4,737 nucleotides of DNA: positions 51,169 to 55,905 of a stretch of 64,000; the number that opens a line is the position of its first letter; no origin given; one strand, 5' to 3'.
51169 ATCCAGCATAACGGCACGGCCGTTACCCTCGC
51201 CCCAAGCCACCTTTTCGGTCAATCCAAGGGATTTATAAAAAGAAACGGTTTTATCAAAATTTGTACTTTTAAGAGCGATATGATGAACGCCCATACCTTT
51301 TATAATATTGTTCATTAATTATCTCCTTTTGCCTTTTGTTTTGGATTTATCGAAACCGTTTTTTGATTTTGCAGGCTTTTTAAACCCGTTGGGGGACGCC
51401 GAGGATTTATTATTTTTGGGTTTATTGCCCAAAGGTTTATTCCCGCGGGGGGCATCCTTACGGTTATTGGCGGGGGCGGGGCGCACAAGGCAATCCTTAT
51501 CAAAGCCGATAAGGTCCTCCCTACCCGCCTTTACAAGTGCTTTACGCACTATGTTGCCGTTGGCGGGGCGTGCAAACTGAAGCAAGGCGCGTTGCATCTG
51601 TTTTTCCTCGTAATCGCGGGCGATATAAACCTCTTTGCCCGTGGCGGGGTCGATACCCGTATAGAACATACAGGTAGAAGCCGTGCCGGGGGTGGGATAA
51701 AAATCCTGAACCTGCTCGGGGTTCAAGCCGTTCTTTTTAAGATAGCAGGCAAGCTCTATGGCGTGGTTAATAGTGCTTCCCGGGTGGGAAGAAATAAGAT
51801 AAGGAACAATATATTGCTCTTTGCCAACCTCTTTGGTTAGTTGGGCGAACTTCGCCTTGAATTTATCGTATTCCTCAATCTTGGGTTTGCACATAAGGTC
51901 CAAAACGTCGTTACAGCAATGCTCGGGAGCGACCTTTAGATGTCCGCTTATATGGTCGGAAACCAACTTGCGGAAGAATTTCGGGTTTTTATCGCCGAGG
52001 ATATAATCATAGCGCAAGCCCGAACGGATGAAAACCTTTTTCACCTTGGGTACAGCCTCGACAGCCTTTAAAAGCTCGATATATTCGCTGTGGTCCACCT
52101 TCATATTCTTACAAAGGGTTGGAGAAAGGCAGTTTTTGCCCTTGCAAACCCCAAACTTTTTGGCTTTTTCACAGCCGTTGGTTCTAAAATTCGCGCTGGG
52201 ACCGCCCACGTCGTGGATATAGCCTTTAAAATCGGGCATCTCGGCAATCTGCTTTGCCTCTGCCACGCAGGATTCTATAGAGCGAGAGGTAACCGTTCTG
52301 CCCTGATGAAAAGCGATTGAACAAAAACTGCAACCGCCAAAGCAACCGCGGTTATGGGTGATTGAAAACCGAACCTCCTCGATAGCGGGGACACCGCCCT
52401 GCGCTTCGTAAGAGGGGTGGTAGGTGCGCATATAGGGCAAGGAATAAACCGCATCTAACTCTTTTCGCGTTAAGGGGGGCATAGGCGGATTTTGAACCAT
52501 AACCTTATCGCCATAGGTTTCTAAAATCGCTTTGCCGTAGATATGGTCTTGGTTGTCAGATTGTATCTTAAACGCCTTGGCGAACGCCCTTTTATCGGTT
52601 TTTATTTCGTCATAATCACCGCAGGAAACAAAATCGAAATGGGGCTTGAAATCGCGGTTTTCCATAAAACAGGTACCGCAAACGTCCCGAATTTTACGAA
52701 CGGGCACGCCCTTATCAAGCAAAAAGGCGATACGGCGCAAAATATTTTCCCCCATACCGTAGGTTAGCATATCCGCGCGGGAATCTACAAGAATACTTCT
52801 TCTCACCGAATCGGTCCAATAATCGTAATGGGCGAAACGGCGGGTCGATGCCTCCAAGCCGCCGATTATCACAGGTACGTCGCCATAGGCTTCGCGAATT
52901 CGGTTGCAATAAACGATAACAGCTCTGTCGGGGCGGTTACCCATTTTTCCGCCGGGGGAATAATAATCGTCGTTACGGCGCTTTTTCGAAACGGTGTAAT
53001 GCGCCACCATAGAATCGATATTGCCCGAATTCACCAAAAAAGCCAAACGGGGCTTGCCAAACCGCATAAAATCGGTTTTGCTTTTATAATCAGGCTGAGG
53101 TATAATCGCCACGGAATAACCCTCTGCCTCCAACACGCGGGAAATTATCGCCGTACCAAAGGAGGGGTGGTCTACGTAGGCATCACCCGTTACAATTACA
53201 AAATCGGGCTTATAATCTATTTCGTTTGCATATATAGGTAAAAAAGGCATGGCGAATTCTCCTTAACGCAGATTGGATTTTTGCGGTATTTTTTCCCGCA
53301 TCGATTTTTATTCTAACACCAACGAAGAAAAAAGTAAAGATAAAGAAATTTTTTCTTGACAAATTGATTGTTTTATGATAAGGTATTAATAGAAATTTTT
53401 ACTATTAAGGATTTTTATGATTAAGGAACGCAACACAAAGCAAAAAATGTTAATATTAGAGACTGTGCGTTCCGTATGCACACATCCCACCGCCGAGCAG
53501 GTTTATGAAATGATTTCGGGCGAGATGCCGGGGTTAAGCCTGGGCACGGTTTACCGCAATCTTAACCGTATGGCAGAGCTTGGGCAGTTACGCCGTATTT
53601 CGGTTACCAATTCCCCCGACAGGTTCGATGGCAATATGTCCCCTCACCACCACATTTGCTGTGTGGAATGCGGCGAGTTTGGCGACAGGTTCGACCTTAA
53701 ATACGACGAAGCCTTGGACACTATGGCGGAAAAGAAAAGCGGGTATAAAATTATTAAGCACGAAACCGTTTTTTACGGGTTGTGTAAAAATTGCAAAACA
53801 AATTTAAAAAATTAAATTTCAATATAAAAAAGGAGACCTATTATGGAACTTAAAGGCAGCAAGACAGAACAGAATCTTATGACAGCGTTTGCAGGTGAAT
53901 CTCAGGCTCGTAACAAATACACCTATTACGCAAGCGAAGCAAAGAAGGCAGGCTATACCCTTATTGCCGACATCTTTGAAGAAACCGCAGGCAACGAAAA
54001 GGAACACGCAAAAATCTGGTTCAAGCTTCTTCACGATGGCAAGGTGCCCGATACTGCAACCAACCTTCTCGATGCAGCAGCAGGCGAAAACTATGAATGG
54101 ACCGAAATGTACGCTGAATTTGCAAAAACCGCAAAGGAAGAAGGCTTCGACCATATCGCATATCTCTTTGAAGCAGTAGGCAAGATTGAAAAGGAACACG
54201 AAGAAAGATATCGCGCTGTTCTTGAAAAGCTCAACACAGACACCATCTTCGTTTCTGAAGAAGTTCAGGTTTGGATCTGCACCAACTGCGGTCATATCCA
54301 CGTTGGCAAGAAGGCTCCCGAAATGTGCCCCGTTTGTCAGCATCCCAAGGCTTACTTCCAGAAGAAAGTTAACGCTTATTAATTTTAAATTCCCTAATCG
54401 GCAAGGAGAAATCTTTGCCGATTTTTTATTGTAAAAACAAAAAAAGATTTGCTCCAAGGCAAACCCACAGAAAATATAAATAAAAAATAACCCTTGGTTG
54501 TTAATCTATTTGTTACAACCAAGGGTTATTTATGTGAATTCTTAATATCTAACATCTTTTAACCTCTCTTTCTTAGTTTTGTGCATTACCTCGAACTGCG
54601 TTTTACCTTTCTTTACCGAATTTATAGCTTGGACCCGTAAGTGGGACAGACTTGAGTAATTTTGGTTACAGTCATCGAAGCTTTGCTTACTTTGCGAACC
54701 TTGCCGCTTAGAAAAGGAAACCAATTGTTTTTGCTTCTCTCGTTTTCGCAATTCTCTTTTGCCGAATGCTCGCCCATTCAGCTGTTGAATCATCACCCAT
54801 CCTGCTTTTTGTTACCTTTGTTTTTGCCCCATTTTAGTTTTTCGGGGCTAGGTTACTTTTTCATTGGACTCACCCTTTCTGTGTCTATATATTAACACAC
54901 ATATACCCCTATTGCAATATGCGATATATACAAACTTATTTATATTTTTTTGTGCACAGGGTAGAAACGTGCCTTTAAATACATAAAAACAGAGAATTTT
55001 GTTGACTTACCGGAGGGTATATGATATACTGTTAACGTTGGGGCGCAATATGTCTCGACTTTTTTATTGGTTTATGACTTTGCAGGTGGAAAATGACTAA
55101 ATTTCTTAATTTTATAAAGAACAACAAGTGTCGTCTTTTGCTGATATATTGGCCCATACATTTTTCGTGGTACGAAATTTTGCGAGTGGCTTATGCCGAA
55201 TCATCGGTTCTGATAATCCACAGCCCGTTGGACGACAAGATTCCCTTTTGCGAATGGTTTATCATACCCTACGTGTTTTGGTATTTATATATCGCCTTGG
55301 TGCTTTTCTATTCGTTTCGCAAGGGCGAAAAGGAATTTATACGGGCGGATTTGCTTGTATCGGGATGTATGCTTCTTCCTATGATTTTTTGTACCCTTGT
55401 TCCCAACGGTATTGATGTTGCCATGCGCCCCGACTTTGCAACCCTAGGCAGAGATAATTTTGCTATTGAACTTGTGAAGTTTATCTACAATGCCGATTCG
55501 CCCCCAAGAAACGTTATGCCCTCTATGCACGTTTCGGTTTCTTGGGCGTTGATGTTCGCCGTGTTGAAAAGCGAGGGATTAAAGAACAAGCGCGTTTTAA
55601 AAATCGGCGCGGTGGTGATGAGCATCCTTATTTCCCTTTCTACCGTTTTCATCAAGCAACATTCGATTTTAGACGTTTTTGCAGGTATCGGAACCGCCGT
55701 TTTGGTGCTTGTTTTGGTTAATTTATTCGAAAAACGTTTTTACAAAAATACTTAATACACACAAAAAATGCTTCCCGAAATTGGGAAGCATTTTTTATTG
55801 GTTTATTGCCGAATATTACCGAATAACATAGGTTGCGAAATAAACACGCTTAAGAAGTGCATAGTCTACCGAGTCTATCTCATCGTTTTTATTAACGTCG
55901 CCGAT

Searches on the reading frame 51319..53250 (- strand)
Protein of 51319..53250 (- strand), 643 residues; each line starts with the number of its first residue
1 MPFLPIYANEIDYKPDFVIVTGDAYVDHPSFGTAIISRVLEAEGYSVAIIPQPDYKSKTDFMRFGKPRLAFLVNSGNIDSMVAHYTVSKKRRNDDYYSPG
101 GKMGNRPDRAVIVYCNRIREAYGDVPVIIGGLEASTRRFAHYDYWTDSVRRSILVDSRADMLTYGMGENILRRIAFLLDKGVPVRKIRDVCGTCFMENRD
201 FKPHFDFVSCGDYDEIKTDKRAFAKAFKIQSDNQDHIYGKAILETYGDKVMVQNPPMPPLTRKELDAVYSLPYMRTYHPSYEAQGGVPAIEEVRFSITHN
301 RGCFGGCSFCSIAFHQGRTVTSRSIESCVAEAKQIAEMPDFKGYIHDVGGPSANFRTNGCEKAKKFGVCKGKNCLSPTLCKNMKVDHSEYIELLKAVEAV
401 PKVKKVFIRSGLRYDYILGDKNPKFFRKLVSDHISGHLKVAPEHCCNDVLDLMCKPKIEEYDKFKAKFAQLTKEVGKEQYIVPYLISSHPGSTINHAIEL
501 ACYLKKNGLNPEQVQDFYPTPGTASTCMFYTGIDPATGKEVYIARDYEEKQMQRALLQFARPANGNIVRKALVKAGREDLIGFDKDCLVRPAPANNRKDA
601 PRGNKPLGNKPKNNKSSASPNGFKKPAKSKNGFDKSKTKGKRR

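Call 40: search_protein_families(library=pfam, proteins=[window:51319-53250:-], max_evalue=0.00001)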
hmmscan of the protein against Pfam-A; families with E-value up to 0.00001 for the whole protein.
window:51319-53250:- (643 aa): 3 families
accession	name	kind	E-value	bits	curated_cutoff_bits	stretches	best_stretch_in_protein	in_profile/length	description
PF08497.15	Radical_SAM_N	-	4.1e-126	420.7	25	1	3-296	1-301/301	Radical SAM N-terminal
PF11842.13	DUF3362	-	1.4e-25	90.7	27.6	1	512-631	1-119/151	Domain of unknown function (DUF3362)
PF04055.27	Radical_SAM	-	3.2e-06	27.9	29.5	1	297-460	1-128/166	Radical SAM superfamily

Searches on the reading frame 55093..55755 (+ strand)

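Call 60: search_protein_families(library=pfam, proteins=[window:55093-55755:+], max_evalue=0.00001)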
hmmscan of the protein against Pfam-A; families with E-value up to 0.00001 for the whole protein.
window:55093-55755:+ (220 aa): 2 families
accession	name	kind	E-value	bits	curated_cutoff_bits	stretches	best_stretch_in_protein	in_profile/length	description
PF01569.27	PAP2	-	3.2e-10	40.3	27.2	1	90-210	6-122/130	PAP2 superfamily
PF14378.12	PAP2_3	-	2.9e-07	30.9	27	1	62-207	39-189/190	PAP2 superfamily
